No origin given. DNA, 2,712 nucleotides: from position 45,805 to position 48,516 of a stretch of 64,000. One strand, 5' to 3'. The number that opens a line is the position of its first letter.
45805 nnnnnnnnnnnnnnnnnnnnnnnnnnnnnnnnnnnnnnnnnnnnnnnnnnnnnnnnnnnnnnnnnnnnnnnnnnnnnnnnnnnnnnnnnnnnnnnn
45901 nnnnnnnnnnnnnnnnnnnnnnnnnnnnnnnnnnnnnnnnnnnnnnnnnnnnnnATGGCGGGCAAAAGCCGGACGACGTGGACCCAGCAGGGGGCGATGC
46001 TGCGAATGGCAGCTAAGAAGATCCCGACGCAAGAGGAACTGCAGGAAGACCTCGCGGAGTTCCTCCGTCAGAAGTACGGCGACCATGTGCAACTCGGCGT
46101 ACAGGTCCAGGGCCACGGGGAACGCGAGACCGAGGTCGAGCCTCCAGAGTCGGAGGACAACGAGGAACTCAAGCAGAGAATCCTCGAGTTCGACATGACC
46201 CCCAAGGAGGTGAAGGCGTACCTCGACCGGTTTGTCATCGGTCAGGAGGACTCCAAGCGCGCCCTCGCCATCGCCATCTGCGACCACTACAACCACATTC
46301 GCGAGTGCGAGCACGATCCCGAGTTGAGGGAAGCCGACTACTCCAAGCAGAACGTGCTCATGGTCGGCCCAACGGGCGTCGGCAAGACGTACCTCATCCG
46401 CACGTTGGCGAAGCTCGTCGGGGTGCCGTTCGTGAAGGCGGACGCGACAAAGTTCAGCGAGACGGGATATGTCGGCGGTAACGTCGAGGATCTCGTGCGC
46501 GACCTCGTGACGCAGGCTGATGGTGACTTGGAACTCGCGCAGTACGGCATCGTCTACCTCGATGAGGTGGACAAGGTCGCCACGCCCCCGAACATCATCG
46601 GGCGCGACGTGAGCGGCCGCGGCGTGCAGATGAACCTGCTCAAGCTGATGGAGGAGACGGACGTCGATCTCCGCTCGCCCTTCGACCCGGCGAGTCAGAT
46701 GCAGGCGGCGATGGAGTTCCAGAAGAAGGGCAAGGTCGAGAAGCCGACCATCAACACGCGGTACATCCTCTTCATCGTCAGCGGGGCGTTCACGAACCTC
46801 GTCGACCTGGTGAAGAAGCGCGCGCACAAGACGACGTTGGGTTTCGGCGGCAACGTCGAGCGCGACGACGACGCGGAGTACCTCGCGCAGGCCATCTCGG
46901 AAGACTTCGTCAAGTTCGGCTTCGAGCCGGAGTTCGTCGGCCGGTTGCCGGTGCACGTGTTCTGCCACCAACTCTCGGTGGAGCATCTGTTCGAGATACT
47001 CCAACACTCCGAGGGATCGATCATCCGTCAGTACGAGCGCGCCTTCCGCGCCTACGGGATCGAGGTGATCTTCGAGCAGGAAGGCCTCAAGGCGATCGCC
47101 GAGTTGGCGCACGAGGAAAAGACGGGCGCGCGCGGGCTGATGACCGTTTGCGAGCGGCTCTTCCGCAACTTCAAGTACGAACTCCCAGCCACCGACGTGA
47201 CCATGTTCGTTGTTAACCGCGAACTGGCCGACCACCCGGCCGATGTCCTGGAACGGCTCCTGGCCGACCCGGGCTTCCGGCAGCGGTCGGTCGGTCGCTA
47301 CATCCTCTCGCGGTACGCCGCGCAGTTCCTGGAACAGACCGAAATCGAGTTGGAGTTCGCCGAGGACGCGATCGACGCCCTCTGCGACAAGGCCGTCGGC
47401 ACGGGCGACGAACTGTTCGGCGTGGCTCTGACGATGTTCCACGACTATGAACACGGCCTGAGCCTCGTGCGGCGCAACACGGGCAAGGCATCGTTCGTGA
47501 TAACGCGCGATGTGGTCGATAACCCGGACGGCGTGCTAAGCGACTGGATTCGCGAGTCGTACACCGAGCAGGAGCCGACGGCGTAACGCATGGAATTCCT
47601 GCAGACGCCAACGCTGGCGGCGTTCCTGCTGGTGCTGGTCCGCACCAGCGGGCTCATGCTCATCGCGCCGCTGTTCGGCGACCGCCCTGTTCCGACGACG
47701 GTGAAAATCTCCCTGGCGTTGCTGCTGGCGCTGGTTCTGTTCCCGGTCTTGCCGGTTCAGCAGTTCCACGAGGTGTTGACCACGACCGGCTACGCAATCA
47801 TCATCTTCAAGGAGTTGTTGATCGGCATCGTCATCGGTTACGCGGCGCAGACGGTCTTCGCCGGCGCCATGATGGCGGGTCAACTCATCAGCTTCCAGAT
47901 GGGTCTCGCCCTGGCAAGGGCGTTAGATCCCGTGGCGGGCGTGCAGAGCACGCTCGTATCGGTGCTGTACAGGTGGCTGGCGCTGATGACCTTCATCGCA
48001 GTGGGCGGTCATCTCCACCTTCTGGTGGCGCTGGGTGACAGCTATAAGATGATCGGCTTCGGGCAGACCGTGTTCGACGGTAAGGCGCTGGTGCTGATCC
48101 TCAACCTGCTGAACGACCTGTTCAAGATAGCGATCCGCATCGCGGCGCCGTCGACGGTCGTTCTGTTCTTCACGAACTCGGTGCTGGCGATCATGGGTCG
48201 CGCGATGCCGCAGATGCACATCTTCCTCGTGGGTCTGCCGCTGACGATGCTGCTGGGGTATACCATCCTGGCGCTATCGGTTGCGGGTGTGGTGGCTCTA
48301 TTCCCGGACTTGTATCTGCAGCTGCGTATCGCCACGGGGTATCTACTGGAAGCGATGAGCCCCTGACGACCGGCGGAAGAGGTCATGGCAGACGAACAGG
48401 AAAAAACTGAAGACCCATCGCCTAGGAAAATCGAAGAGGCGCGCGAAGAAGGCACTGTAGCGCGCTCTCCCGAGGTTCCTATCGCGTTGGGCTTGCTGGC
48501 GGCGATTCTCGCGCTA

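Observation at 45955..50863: Zinc-finger-less ClpX paralog fused into a truncated flagellar export-gate operon (fliR-flhB-flhF without fliPQ, flhA or flhG)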

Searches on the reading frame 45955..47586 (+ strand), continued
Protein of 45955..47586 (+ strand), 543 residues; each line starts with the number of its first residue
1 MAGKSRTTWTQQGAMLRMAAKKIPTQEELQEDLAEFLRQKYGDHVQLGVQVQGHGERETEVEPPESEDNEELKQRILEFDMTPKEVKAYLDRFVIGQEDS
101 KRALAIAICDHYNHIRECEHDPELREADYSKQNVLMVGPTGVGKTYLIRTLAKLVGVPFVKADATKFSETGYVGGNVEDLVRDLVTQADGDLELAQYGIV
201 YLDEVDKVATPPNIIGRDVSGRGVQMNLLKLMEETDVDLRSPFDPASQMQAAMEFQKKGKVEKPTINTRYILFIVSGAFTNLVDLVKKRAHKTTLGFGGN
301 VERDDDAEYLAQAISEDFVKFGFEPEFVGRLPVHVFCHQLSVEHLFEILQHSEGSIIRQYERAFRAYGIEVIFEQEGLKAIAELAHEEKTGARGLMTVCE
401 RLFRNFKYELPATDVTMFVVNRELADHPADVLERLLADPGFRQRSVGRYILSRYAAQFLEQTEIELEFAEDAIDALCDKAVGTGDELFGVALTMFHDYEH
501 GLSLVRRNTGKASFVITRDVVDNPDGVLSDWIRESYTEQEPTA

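Call 37: predict_structure(alignment_id=A1)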
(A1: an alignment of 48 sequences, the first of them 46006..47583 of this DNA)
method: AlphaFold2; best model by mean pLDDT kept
length: 526 residues; sequences in the alignment: 48
mean_pLDDT: 74.5   pTM: 0.68
mean pLDDT of the five models: 74.5, 72.9, 69.0, 67.7, 66.1
residues with pLDDT >= 90: 117; 70-90: 242; 50-70: 89; < 50: 78
segments of 3 or more residues with pLDDT < 50: 1-9, 27-50, 151-158, 197-202, 269-295, 524-526
pLDDT, mean of each block of 10 residues (from residue 1): 43 61 48 26 35 67 80 80 82 84 73 76 81 86 72 45 81 83 80 51 60 77 66 71 72 85 54 36 32 51 73 78 87 86 92 93 94 85 93 90 94 94 86 91 91 91 88 89 87 89 90 86 51
secondary structure, 60 per line:
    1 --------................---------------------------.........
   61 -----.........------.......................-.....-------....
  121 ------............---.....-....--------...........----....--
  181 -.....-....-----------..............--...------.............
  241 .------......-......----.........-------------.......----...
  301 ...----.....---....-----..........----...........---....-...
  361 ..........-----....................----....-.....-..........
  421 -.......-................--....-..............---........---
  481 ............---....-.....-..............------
elements in order: H9-24 H52-60 H66-74 H81-103 H105-109 E117-120 H127-138 E142-146 H148-151 H160-170 H175-178 E182-186 H188-191 H203-216 E219-221 H228-241 E248-250 E255-260 H265-273 H287-293 H298-303 H308-312 E316-319 H325-334 H339-349 E353-356 H358-370 H376-395 E400-403 H405-409 H411-420 H422-428 H430-445 E448-451 H453-466 H470-477 H481-492 E496-499 H501-505 H507-520

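Call 67: find_encoding_contigs(protein=P0007, flank=7000, max_places=1)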
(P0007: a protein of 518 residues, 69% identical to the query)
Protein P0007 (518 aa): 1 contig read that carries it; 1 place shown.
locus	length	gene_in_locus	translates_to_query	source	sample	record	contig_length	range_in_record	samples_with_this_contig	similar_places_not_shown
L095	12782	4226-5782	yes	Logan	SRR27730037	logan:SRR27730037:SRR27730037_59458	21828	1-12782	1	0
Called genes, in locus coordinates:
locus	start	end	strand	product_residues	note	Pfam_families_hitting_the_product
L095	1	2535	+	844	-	?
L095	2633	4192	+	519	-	PF00682:HMGL-like, PF22617:HCS_D2, PF08502:LeuA_dimer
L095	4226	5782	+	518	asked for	PF00493:MCM (weak), PF01078:Mg_chelatase (faint), PF00004:AAA, PF07724:AAA_2, PF10431:ClpB_D2-small (faint)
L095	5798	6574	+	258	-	PF01311:Bac_export_1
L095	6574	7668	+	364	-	PF01312:Bac_export_2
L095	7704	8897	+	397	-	PF13401:AAA_22 (faint), PF00448:SRP54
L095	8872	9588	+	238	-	PF12146:Hydrolase_4 (weak), PF20408:Abhydrolase_11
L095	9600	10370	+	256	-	PF00106:adh_short, PF08659:KR, PF13561:adh_short_C2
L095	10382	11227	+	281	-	-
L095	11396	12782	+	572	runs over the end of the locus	PF13513:HEAT_EZ (faint), PF03130:HEAT_PBS (faint), PF00514:Arm (faint), PF01347:TPR_Vitellogenin (faint), PF02985:HEAT (faint), PF13646:HEAT_2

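Call 68: find_encoding_contigs(protein=P0008, flank=7000, max_places=1)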
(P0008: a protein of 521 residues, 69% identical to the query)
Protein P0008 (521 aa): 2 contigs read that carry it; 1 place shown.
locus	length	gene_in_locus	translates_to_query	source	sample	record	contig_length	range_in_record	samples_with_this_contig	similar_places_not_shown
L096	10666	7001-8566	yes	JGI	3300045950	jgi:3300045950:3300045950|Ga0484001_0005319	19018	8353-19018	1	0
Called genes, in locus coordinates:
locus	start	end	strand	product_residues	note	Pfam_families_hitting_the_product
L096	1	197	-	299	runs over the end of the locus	PF02153:PDH_N, PF20463:PDH_C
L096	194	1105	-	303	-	PF05014:Nuc_deoxyrib_tr (faint)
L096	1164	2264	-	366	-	PF00155:Aminotran_1_2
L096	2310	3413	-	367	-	PF01817:CM_2, PF00800:PDT, PF01842:ACT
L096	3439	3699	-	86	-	PF16798:DUF5069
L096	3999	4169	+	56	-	-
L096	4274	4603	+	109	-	PF13181:TPR_8 (faint), PF00515:TPR_1 (faint), PF07719:TPR_2 (faint), PF13428:TPR_14 (faint), PF13424:TPR_12 (faint), PF13432:TPR_16, PF13414:TPR_11 (faint), PF14559:TPR_19 (weak), +1 more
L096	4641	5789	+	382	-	PF13439:Glyco_transf_4, PF13579:Glyco_trans_4_4, PF00534:Glycos_transf_1, PF13692:Glyco_trans_1_4, PF13524:Glyco_trans_1_2 (weak)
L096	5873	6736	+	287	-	PF00248:Aldo_ket_red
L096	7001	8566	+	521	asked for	PF01078:Mg_chelatase (faint), PF00004:AAA, PF07724:AAA_2, PF10431:ClpB_D2-small (faint)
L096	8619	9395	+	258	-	PF01311:Bac_export_1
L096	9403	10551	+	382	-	PF01312:Bac_export_2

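Call 71: search_protein_families(library=padloc, proteins=[window:46006-47586:+], max_evalue=0.001)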
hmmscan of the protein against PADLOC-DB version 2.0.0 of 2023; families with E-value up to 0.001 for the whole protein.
window:46006-47586:+ (526 aa): 2 families
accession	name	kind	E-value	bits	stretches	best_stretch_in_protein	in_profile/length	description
PDLC01993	RtcR--CARF_AAA_HTH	-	0.00021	17.9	1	45-192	138-291/523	-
PDLC04792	PDC-S01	-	0.00099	15.8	0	113-191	18-98/452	-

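Call 73: search_protein_families(library=pfam, proteins=[L087:5489-6304:+], max_evalue=1)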
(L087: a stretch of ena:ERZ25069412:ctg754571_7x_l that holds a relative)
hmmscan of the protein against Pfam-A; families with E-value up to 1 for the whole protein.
L087:5489-6304:+ (272 aa): 6 families
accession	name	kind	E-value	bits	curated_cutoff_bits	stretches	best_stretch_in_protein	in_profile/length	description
PF01435.24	Peptidase_M48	-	8.5e-33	114.2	20.3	1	64-243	6-184/186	Peptidase family M48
PF12840.13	HTH_20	-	0.023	15.1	27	1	64-90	20-44/51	Helix-turn-helix domain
PF19527.4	DUF6055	-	0.046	13.1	27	1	82-131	91-140/417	Family of unknown function (DUF6055)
PF10026.15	DUF2268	-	0.055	13.4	23.6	1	87-137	35-83/195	Predicted Zn-dependent protease (DUF2268)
PF00413.30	Peptidase_M10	-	0.24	11.7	24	1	114-136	103-126/159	Matrixin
PF00140.25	Sigma70_r1_2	-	0.77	10.2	22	1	30-42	13-25/34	Sigma-70 factor, region 1.2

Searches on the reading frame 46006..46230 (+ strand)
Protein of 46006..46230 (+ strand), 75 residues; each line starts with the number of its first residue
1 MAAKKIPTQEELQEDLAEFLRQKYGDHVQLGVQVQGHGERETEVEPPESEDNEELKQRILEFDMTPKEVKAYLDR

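Call 73: search_protein_families(library=pfam, proteins=[window:46006-46230:+], max_evalue=1)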
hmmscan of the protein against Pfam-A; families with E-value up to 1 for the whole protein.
window:46006-46230:+ (75 aa): 3 families
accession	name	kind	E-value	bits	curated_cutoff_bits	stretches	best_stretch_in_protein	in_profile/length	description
PF07742.17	BTG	-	0.092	12.9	23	1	9-73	27-90/117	BTG family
PF06148.17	COG2_N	-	0.097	13.2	24.3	1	9-42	39-72/75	COG2 N-terminal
PF20661.2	SutA-RBD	-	0.28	11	29.3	1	5-22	3-20/35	SutA RNAP-binding domain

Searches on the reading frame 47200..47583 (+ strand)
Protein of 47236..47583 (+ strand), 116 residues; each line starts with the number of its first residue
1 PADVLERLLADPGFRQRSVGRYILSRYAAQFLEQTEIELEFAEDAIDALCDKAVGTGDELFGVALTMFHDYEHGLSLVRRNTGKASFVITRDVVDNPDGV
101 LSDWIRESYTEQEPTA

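Call 39: predict_structure(alignment_id=A2)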
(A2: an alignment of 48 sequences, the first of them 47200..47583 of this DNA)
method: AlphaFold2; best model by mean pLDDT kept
length: 128 residues; sequences in the alignment: 48
mean_pLDDT: 88.5   pTM: 0.77
mean pLDDT of the five models: 88.5, 87.2, 87.0, 86.9, 82.4
residues with pLDDT >= 90: 90; 70-90: 24; 50-70: 10; < 50: 4
segments of 3 or more residues with pLDDT < 50: 1-3
pLDDT, mean of each block of 10 residues (from residue 1): 57 80 84 94 96 96 93 95 95 95 97 95 67
secondary structure, 60 per line:
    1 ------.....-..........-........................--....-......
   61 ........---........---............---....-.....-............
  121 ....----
elements in order: H7-11 H13-22 H24-47 E50-53 H55-68 H72-79 H83-94 E98-101 H103-107 H109-124

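Call 43: fold_search(model_id=the predicted structure, library=pdb)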
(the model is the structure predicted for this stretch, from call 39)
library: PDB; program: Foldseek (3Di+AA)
matches with E <= 10: 262; with E <= 0.001: 0
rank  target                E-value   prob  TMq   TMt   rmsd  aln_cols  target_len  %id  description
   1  9pio_C                1.4e-01  0.99  0.45  0.18   2.7        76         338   24  Cryo-EM structure of the ClpXP AAA+ protease bound to lambdaO-tagged Arc in a recognition complex (released 2025-11-12)
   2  4i63_F                1.7e-01  0.99  0.43  0.20   3.0        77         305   21  Crystal Structure of E-R ClpX Hexamer (released 2013-05-15)
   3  6wsg_E                2.2e-01  0.99  0.45  0.18   2.7        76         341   24  ClpX-ClpP complex bound to ssrA-tagged GFP, intermediate complex (released 2020-11-04)
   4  9ndj_B                2.3e-01  0.99  0.46  0.18   2.3        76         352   24  Cryo-EM structure of the endogenous ClpP1/ClpP2 heterocomplex from Pseudomonas aeruginosa bound to the AAA+ ClpX unfol (released 2025-10-01)
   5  9ndj_F                2.3e-01  0.96  0.47  0.20   7.4       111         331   19  Cryo-EM structure of the endogenous ClpP1/ClpP2 heterocomplex from Pseudomonas aeruginosa bound to the AAA+ ClpX unfol (released 2025-10-01)
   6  9c88_B                2.4e-01  0.99  0.45  0.18   2.7        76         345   24  Cryo-EM Structure of a Proteolytic ClpXP AAA+ Machine Translocating a Portion of a Branched-Degron DHFR Substrate (released 2024-10-16)
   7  3hws_A                2.4e-01  0.96  0.45  0.20   6.2        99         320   19  Crystal structure of nucleotide-bound hexameric ClpX (released 2009-11-24)
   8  6vfx_E                2.5e-01  0.99  0.45  0.19   2.7        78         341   19  ClpXP from Neisseria meningitidis - Conformation B (released 2020-01-22)
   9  9ndj_A                2.5e-01  0.99  0.47  0.19   2.7        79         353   23  Cryo-EM structure of the endogenous ClpP1/ClpP2 heterocomplex from Pseudomonas aeruginosa bound to the AAA+ ClpX unfol (released 2025-10-01)
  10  3hte_A                2.5e-01  0.98  0.45  0.20   2.9        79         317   20  Crystal structure of nucleotide-free hexameric ClpX (released 2009-11-24)
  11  7mhb_A                2.5e-01  0.91  0.37  0.18   4.1        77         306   28  Crystal structure of ATP-dependent protease ATPase subunit HslU in complex with Adenosine 5'-diphosphate (released 2021-04-28)
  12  3hte_D                2.7e-01  0.99  0.45  0.21   2.6        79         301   20  Crystal structure of nucleotide-free hexameric ClpX (released 2009-11-24)
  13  3hte_B                2.7e-01  0.98  0.45  0.20   3.0        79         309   20  Crystal structure of nucleotide-free hexameric ClpX (released 2009-11-24)
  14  8e7v_A                2.7e-01  0.98  0.45  0.18   2.7        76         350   24  Cryo-EM structure of substrate-free DNClpX.ClpP from singly capped particles (released 2023-11-08)
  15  1e94_E                2.7e-01  0.84  0.43  0.15   8.7       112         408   20  HslV-HslU from E.coli (released 2000-11-17)
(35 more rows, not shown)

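Call 56: search_protein_representatives(protein=window:47236-47583:+)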
Query: 116 residues. Proteins with E-value up to 0.001 (for the whole library): 264; up to 1e-10: 33; up to 1e-30: 2. The best 150 are listed.
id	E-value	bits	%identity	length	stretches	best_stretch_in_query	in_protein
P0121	1.5e-35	138.2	83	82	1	38-115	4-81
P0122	9.9e-32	125.9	97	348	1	1-65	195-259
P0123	1.4e-17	80.3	33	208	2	4-111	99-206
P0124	1.1e-16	77.5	39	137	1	1-111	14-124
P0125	4.3e-16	75.5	38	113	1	9-110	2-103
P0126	8.2e-16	74.6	34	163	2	5-113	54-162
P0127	2.3e-15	73.2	35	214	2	1-109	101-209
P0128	2.4e-15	73.1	30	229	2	5-116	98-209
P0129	6.1e-15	71.8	35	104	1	25-110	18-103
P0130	1.0e-14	71.1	41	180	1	25-114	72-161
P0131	3.3e-14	69.5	38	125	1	1-109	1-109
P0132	5.4e-14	68.8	31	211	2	1-109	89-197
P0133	1.4e-13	67.4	38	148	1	1-114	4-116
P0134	2.9e-13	66.4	37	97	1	21-109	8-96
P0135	3.9e-13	66.0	36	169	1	4-110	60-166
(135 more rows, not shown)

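Call 73: search_protein_families(library=pfam, proteins=[window:47236-47583:+], max_evalue=1)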
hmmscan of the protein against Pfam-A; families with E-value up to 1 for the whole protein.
window:47236-47583:+ (116 aa): 0 families

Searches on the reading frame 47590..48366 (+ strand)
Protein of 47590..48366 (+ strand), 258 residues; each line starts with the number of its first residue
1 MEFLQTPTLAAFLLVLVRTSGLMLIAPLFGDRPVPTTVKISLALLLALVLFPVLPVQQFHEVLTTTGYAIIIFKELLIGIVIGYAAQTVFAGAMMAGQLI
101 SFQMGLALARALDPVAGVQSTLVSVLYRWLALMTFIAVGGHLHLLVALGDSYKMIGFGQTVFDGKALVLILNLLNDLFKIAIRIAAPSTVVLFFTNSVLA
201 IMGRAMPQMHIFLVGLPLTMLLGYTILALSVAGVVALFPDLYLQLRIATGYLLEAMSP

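Call 3: search_protein_families(library=pfam, proteins=[window:47590-48366:+])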
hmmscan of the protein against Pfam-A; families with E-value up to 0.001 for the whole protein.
window:47590-48366:+ (258 aa): 1 family
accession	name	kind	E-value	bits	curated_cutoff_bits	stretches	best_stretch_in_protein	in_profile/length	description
PF01311.25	Bac_export_1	-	4.4e-59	200.3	27.8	1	10-242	2-227/230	Bacterial export proteins, family 1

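Call 4: search_protein_families(library=ncbifam, proteins=[window:47590-48366:+])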
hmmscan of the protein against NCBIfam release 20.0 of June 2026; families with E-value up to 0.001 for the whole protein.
window:47590-48366:+ (258 aa): 5 families
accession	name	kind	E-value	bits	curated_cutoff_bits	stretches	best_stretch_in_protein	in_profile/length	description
TIGR01400.1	fliR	equivalog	4.2e-53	180.5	168.6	1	10-242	2-234/245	flagellar biosynthetic protein FliR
NF009411.0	PRK12772.1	equivalog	2e-39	135.5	739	1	9-237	7-235/610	fused FliR family export protein/FlhB family type III secretion system protein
TIGR01401.1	fliR_like_III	equivalog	4.1e-32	111.7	163.05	1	9-238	8-237/253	type III secretion system export apparatus subunit SctT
NF009416.1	PRK12780.1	equivalog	3.1e-16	59.7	306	1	10-238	7-237/247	flagellar biosynthesis protein FliR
NF011876.0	PRK15349.1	equivalog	1.6e-11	44.6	275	1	10-231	10-234/259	EscT/YscT/HrcT family type III secretion system export apparatus protein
